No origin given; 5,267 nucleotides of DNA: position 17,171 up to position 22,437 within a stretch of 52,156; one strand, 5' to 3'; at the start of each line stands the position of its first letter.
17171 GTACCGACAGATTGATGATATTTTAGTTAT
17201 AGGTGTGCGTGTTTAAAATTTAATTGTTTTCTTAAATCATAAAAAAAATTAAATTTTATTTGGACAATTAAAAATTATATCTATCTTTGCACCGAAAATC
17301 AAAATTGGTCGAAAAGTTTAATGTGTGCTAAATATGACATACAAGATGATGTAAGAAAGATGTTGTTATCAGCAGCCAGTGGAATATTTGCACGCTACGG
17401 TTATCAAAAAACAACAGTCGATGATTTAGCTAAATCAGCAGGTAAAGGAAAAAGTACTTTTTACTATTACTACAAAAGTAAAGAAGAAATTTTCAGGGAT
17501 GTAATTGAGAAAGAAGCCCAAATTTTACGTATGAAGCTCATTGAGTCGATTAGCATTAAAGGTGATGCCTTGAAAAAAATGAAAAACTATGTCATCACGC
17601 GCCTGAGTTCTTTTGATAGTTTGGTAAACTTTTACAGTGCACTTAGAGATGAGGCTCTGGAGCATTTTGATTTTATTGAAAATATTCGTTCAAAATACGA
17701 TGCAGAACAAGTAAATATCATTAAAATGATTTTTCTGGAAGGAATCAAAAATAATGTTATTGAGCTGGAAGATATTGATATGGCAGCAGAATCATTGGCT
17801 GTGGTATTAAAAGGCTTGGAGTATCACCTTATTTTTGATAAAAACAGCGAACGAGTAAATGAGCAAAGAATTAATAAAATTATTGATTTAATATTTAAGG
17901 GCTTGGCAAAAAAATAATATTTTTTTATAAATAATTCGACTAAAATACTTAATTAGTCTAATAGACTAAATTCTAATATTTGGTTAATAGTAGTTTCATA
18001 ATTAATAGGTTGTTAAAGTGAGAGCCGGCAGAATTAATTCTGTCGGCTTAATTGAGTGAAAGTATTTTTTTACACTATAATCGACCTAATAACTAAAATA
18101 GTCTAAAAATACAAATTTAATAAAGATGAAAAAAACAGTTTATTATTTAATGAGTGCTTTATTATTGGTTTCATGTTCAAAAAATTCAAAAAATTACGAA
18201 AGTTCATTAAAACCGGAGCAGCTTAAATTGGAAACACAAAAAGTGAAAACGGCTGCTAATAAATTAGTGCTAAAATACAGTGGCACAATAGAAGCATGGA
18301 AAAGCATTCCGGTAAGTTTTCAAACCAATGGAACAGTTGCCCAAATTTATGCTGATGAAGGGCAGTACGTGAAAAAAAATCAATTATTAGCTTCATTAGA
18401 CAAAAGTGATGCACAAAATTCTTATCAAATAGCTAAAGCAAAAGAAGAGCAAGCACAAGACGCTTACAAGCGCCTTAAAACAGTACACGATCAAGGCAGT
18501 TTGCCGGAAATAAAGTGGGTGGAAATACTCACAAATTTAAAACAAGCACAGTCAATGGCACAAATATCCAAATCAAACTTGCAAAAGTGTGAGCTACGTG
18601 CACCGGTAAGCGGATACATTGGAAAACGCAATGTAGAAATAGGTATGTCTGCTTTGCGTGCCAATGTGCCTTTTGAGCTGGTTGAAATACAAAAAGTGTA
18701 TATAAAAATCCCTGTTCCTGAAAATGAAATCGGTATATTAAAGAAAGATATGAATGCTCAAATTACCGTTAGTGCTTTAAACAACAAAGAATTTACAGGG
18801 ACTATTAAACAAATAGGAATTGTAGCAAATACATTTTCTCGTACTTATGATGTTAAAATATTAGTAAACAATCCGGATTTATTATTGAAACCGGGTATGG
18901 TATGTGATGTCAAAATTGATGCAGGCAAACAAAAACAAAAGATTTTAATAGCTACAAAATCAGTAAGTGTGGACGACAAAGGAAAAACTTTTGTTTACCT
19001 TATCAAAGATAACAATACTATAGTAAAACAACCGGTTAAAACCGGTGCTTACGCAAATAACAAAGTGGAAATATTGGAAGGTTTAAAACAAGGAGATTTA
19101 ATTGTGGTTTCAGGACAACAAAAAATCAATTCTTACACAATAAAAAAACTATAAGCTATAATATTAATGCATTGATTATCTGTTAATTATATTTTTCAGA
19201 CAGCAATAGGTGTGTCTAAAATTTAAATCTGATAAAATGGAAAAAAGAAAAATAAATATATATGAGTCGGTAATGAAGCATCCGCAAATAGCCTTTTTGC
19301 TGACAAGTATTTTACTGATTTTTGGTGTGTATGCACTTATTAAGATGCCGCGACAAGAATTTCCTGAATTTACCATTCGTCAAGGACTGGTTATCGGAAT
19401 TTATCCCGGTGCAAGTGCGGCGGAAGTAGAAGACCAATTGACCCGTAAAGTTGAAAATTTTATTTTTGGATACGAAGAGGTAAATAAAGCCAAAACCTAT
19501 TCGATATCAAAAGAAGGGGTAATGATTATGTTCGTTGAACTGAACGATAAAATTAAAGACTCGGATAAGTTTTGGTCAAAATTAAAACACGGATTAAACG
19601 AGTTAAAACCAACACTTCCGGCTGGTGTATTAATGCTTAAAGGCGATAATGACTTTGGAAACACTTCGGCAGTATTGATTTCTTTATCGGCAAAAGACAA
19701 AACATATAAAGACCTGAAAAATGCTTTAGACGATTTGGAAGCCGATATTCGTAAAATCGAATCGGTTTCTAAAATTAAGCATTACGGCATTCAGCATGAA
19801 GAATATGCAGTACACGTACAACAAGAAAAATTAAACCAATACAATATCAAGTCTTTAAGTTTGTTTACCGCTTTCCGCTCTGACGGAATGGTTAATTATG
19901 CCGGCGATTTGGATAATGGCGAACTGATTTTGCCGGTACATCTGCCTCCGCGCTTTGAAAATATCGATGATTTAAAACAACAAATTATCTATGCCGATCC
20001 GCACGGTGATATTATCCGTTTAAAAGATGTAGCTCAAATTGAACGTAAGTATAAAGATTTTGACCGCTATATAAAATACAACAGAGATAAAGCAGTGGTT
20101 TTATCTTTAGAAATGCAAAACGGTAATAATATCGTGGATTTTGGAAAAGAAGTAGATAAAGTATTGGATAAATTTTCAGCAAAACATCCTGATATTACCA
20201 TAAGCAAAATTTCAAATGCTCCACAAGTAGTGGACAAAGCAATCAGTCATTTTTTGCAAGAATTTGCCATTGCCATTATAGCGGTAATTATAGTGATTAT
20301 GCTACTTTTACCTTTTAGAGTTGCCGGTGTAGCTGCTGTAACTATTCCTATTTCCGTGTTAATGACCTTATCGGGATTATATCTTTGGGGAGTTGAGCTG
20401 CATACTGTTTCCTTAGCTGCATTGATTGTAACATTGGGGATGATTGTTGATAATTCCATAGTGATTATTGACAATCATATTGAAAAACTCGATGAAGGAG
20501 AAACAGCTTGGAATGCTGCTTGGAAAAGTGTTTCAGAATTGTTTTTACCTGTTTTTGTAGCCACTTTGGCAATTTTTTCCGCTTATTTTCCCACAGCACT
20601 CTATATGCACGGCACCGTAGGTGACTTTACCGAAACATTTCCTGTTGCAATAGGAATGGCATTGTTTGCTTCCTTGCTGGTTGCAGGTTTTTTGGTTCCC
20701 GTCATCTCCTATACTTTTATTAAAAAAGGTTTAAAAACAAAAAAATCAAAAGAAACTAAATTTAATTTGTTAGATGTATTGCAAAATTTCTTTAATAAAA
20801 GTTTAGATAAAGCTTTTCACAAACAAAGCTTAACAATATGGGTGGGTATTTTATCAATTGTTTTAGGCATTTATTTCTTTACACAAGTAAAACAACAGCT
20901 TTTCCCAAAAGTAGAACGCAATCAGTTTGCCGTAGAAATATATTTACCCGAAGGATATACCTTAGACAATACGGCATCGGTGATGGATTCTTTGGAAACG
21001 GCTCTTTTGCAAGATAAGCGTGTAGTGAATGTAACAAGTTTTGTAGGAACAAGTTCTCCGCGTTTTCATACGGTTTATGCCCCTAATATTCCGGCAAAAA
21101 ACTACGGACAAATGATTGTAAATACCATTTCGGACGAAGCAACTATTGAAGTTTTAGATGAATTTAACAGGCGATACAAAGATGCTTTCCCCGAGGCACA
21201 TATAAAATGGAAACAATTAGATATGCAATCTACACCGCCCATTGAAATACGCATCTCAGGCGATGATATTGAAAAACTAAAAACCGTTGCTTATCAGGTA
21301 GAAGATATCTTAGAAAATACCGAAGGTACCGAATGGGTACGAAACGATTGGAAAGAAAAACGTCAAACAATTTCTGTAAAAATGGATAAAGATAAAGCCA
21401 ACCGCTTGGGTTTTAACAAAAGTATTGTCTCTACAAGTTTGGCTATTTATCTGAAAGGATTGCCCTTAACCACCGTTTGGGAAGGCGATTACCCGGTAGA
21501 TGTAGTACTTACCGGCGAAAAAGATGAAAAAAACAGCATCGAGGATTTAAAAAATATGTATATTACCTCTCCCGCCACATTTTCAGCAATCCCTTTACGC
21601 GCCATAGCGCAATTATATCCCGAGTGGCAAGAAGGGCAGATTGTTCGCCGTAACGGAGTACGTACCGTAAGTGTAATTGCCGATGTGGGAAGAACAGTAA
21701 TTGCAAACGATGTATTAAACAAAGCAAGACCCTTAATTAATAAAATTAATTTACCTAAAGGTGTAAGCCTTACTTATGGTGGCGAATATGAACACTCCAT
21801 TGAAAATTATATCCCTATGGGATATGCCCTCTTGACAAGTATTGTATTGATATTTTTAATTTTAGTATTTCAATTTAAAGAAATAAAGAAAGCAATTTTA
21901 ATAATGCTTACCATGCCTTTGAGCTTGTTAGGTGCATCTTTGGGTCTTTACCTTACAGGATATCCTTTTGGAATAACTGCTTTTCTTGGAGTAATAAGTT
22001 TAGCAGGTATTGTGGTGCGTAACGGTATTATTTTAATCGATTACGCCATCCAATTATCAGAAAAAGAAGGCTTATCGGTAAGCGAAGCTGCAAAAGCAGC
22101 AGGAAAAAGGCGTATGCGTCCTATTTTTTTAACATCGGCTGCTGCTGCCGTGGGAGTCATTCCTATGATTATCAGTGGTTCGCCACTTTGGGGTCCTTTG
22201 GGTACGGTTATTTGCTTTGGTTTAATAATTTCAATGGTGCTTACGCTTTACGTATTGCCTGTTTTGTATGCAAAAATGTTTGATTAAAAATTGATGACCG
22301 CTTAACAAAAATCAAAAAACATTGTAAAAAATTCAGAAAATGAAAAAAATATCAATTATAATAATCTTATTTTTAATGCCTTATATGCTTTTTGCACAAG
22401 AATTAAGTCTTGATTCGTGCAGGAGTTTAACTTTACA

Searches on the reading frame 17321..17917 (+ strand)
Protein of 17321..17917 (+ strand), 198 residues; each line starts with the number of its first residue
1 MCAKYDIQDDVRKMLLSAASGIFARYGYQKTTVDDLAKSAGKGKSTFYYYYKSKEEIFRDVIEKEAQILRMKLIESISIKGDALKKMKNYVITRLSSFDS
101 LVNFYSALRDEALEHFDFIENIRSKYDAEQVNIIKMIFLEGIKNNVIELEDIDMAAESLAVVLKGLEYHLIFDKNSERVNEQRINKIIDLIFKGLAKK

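Call 65: search_protein_families(library=pfam, proteins=[window:17321-17917:+], max_evalue=0.0001)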
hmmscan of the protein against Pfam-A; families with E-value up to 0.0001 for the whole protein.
window:17321-17917:+ (198 aa): 1 family
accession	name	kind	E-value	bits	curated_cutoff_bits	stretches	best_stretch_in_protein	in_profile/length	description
PF00440.29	TetR_N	-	3.3e-14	52.8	24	1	15-60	1-46/47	Bacterial regulatory proteins, tetR family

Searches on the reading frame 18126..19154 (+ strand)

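Call 65: search_protein_families(library=pfam, proteins=[window:18126-19154:+], max_evalue=0.0001)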
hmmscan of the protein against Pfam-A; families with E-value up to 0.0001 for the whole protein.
window:18126-19154:+ (342 aa): 2 families
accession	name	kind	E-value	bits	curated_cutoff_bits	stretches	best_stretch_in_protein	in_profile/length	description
PF16576.10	HlyD_D23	-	1.5e-27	96.7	30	1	62-259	21-213/214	Barrel-sandwich domain of CusB or HlyD membrane-fusion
PF13437.12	HlyD_3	-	1.3e-10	42.4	22.2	1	157-257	2-106/106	HlyD family secretion protein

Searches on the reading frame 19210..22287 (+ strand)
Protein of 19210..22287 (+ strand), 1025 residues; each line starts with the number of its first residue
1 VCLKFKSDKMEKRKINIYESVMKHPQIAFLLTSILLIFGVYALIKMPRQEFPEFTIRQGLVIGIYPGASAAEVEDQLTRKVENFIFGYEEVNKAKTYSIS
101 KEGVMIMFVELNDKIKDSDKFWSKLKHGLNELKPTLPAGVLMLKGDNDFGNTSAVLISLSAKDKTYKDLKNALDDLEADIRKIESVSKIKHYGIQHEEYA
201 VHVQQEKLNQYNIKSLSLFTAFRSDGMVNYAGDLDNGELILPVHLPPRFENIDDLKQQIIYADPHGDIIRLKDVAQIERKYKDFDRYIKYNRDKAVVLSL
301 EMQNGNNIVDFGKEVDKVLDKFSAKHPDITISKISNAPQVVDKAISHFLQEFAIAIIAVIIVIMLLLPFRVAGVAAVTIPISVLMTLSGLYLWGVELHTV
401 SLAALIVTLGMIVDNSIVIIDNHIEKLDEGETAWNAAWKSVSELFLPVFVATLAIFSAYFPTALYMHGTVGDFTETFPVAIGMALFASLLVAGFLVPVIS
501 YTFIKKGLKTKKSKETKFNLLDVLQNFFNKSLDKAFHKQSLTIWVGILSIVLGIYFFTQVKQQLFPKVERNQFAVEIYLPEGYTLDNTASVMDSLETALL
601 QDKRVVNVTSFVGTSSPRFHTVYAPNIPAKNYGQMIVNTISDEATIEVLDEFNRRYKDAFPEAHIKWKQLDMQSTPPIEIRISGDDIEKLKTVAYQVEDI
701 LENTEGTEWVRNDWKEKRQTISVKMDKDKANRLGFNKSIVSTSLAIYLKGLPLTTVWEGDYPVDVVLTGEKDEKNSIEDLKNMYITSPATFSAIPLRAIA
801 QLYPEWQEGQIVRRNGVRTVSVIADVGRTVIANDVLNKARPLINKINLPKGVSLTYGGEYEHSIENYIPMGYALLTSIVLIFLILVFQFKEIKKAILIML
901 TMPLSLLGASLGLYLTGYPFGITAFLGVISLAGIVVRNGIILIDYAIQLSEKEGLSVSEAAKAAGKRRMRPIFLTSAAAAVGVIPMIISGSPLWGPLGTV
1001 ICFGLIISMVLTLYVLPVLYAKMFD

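Call 65: search_protein_families(library=pfam, proteins=[window:19210-22287:+], max_evalue=0.0001)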
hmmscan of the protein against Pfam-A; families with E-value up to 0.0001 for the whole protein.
window:19210-22287:+ (1025 aa): 3 families
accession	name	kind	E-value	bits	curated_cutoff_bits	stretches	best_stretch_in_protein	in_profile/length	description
PF00873.25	ACR_tran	-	2.4e-172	575.6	28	1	19-1022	3-1019/1021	AcrB/AcrD/AcrF family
PF03176.21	MMPL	-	1.9e-08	34.1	20.5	1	336-516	130-315/333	MMPL family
PF02355.23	SecD_SecF_C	-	3.5e-07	30.3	20.5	1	337-496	22-183/189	Protein export membrane protein SecD/SecF, C-terminal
